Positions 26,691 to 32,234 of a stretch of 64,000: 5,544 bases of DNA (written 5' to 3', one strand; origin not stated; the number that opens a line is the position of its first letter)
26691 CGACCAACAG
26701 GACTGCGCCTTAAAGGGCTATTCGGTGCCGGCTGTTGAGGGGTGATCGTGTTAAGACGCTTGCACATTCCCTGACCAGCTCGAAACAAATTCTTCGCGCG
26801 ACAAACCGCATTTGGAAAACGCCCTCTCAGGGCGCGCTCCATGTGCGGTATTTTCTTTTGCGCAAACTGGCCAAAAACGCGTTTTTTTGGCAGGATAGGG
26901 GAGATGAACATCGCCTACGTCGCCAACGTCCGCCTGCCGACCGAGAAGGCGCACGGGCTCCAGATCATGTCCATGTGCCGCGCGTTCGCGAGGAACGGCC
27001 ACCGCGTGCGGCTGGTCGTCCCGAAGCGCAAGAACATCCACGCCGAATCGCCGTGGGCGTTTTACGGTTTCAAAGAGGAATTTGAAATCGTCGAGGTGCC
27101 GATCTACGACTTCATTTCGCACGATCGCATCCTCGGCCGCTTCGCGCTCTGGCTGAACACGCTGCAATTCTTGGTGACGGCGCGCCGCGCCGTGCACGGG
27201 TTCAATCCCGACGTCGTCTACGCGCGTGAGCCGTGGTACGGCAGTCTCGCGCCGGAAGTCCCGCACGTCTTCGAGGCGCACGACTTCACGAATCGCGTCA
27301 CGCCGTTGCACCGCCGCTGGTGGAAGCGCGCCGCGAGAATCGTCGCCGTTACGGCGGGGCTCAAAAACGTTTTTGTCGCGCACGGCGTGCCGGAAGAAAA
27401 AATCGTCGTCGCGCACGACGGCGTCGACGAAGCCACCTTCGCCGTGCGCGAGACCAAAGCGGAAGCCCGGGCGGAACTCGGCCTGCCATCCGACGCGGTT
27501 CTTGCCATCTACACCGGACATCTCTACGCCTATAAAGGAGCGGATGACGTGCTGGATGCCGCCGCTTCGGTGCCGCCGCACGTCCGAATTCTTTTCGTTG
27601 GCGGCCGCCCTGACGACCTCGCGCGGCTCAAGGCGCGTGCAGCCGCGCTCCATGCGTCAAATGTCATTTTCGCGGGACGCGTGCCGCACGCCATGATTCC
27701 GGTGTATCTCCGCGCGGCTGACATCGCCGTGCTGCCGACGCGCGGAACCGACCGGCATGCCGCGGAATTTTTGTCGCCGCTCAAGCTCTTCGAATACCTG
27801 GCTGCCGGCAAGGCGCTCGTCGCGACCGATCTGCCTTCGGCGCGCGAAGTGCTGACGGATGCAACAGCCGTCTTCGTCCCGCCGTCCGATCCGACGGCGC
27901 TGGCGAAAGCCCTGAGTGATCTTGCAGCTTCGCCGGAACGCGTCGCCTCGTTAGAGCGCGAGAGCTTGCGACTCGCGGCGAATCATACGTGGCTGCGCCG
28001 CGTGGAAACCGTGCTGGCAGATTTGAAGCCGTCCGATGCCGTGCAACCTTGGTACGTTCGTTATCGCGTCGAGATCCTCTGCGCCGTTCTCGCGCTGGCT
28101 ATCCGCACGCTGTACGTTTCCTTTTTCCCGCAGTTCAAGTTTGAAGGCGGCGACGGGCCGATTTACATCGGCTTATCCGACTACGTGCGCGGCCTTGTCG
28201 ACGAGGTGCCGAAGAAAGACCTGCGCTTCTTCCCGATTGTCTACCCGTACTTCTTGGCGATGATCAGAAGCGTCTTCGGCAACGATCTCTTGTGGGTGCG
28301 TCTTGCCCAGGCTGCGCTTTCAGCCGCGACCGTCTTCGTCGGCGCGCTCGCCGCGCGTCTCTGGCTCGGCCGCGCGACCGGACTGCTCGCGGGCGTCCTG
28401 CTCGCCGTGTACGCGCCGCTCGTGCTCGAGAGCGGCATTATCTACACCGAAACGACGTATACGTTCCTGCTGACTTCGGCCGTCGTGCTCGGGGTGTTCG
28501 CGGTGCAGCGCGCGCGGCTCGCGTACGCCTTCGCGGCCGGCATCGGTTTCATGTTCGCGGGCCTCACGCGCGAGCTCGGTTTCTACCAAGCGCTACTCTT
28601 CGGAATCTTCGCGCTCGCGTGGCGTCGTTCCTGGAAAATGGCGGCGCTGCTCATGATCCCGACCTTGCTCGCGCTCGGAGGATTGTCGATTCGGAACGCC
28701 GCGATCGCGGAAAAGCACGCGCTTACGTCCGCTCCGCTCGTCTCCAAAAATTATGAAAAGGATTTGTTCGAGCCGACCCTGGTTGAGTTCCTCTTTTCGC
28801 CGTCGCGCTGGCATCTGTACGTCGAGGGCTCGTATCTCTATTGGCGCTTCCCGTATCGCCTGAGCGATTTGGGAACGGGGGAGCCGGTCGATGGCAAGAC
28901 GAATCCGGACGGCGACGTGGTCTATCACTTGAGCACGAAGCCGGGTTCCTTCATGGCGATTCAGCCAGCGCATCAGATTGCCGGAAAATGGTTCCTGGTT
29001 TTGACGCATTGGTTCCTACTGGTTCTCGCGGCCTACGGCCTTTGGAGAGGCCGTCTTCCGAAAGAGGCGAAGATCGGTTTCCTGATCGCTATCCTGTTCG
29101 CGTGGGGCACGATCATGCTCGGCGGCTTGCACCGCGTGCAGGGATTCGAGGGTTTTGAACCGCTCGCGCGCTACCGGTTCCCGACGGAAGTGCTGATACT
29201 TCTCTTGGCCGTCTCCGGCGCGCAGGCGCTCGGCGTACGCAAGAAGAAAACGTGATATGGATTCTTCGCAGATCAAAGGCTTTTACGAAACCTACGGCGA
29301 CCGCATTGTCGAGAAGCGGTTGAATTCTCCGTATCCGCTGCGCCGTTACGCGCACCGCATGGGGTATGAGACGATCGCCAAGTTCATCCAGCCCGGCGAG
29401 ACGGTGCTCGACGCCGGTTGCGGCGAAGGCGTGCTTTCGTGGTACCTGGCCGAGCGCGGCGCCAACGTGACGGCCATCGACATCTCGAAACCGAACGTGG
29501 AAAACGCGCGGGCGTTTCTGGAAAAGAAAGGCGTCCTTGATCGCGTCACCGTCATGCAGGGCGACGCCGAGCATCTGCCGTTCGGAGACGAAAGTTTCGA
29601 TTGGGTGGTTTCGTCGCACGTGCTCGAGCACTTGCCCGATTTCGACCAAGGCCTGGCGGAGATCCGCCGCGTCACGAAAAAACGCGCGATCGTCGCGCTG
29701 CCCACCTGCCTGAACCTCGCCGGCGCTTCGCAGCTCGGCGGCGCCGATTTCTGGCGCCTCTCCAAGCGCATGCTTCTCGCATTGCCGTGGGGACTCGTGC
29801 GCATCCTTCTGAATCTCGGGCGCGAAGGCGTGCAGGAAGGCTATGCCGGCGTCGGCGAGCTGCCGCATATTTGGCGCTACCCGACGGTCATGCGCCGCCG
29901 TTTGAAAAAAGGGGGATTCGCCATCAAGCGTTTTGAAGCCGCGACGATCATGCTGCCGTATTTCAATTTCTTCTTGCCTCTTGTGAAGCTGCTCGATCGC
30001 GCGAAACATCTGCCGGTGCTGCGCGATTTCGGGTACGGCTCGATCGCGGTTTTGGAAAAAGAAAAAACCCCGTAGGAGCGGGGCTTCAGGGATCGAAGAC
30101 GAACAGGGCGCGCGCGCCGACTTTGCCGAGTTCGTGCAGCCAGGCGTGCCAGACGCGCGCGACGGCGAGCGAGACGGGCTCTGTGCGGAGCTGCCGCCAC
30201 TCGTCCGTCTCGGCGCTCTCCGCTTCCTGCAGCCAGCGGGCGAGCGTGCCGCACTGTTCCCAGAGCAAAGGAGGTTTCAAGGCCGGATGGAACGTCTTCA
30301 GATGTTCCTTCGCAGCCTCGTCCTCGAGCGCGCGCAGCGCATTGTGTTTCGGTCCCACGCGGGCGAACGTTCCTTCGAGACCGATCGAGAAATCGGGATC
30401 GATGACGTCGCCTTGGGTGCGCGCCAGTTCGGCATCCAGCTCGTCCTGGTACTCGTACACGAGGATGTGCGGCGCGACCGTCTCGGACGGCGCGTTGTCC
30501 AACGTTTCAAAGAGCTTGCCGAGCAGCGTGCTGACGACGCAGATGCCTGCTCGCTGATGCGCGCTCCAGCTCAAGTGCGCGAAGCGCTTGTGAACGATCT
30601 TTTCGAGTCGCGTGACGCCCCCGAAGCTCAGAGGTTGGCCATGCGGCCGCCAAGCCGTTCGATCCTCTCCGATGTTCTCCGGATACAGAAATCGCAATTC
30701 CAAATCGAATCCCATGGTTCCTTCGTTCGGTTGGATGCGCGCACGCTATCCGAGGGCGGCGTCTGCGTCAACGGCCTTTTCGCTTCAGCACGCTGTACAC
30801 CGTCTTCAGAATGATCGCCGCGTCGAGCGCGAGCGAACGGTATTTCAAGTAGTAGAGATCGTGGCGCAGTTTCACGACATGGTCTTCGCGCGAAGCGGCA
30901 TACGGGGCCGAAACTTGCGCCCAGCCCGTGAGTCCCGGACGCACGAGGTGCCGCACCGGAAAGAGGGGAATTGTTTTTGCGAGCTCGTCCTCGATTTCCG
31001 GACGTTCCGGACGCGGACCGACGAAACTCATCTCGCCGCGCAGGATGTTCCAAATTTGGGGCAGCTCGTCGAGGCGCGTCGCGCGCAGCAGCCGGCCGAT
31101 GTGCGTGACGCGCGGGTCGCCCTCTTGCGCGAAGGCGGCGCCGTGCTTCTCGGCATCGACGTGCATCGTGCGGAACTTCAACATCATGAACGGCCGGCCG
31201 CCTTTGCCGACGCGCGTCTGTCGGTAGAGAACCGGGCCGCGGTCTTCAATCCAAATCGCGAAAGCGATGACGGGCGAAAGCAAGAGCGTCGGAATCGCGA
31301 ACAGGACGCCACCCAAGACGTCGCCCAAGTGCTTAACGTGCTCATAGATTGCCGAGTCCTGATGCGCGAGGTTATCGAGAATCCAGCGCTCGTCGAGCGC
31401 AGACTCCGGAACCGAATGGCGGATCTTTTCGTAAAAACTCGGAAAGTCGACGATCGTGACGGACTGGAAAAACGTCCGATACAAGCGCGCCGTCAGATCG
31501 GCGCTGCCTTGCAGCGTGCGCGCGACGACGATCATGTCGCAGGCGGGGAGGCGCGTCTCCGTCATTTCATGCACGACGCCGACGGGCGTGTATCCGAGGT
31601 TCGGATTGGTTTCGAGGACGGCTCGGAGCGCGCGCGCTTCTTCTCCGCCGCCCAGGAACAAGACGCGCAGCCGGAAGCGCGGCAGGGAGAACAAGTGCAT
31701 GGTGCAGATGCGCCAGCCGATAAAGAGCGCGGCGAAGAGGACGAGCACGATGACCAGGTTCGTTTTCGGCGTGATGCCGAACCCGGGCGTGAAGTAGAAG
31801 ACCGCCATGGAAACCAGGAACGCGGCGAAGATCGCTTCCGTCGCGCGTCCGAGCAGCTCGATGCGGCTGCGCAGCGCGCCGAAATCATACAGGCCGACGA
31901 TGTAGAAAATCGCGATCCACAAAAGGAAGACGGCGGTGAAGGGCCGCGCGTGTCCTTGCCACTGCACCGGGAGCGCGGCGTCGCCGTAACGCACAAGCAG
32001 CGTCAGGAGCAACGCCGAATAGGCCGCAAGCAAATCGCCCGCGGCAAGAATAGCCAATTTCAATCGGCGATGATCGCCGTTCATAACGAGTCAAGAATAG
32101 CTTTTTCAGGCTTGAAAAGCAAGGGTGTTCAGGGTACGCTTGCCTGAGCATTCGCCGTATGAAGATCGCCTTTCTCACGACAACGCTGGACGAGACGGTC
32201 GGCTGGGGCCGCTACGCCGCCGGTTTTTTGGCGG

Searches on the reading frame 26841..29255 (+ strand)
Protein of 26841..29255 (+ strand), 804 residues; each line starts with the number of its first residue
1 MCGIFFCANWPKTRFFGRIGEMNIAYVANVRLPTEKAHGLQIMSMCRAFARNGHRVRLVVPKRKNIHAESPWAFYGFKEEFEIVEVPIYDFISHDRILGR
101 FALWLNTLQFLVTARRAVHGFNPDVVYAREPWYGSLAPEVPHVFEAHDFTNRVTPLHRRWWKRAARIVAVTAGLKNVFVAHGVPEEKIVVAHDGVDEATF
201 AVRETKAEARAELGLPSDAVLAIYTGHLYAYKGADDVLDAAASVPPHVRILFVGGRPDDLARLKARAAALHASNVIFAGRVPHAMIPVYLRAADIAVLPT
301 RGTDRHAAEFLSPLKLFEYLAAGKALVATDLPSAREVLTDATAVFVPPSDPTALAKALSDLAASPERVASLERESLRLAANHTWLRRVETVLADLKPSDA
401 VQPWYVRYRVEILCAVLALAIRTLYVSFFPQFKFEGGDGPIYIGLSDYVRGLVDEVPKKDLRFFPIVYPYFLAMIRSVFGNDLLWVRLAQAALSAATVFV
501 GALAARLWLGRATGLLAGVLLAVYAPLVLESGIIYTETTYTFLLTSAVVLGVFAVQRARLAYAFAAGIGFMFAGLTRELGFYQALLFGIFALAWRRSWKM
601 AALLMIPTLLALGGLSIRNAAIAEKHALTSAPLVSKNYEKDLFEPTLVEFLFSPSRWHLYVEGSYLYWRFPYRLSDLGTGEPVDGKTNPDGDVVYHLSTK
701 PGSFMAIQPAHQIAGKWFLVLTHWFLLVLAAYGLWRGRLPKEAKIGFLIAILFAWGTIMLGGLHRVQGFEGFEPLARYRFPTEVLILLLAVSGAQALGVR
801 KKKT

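Call 21: search_protein_families(library=pfam, proteins=[window:26841-29255:+], max_evalue=0.00001)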
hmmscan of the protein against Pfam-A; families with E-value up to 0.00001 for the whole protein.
window:26841-29255:+ (804 aa): 6 families
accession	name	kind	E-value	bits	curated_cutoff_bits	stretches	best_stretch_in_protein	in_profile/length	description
PF13692.12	Glyco_trans_1_4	-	2.7e-22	80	27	1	222-362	4-140/142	Glycosyl transferases group 1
PF00534.26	Glycos_transf_1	-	3.4e-21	76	26.4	1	206-371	2-165/172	Glycosyl transferases group 1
PF13439.12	Glyco_transf_4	-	2.7e-17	63.8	28.5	1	42-197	8-168/170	Glycosyltransferase Family 4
PF13579.12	Glyco_trans_4_4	-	5.9e-11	43.4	29.7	1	41-192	6-156/158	Glycosyl transferase 4-like domain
PF13524.12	Glyco_trans_1_2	-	1.1e-10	42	25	1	239-393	7-144/144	Glycosyl transferase-like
PF13231.12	PMT_2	-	8.3e-07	29.8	26.1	1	465-604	3-144/160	Dolichyl-phosphate-mannose-protein mannosyltransferase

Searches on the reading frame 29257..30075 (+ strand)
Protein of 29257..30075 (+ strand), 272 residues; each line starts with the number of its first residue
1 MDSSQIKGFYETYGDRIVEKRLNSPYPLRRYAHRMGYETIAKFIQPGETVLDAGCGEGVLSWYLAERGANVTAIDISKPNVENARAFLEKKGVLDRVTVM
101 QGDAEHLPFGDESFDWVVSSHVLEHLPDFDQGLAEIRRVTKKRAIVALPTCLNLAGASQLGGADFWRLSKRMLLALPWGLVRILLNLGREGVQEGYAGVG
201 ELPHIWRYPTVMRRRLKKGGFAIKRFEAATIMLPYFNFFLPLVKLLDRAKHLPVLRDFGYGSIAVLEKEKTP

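Call 21: search_protein_families(library=pfam, proteins=[window:29257-30075:+], max_evalue=0.00001)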
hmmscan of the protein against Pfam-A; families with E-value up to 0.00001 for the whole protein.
window:29257-30075:+ (272 aa): 12 families
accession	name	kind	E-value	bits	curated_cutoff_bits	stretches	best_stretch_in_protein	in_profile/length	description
PF08241.18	Methyltransf_11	-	9.8e-28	97.1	21.2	1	51-147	1-94/95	Methyltransferase domain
PF13649.12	Methyltransf_25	-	8.6e-25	87.7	27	1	50-142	1-95/97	Methyltransferase domain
PF13847.12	Methyltransf_31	-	8.9e-23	81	27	1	45-151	2-112/145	Methyltransferase domain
PF08242.18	Methyltransf_12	-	2.1e-16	60.9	30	1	51-144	1-96/98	Methyltransferase domain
PF13489.12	Methyltransf_23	-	4.8e-14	52.8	27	1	38-153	14-121/164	Methyltransferase domain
PF07021.18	MetW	-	2.2e-12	47.5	21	1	34-150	1-111/193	Methionine biosynthesis protein MetW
PF01209.24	Ubie_methyltran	-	2.4e-12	47.2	20.1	1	45-144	46-147/233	ubiE/COQ5 methyltransferase family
PF02353.26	CMAS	-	9e-11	42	27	1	44-126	60-140/273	Mycolic acid cyclopropane synthetase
PF03848.20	TehB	-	5.7e-08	32.9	20.4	1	40-126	25-108/193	Tellurite resistance protein TehB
PF05175.20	MTS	-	6.4e-08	32.9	23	1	47-119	32-104/170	Methyltransferase small domain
PF06325.19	PrmA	-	1.3e-07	31.9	22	1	36-126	151-239/296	Ribosomal protein L11 methyltransferase (PrmA)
PF12847.13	Methyltransf_18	-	3.8e-07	30.7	27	1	38-104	6-74/151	Methyltransferase domain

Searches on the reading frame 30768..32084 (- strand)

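Call 9: search_protein_families(library=pfam, proteins=[window:30768-32084:-], max_evalue=0.1)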
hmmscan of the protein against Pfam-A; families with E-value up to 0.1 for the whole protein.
window:30768-32084:- (438 aa): 2 families
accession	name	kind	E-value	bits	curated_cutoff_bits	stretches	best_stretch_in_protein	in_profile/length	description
PF02397.22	Bac_transf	-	1.7e-61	207.4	27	1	251-434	1-179/179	Bacterial sugar transferase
PF13727.12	CoA_binding_3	-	8.4e-07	29.6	25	1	62-192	2-131/175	CoA-binding domain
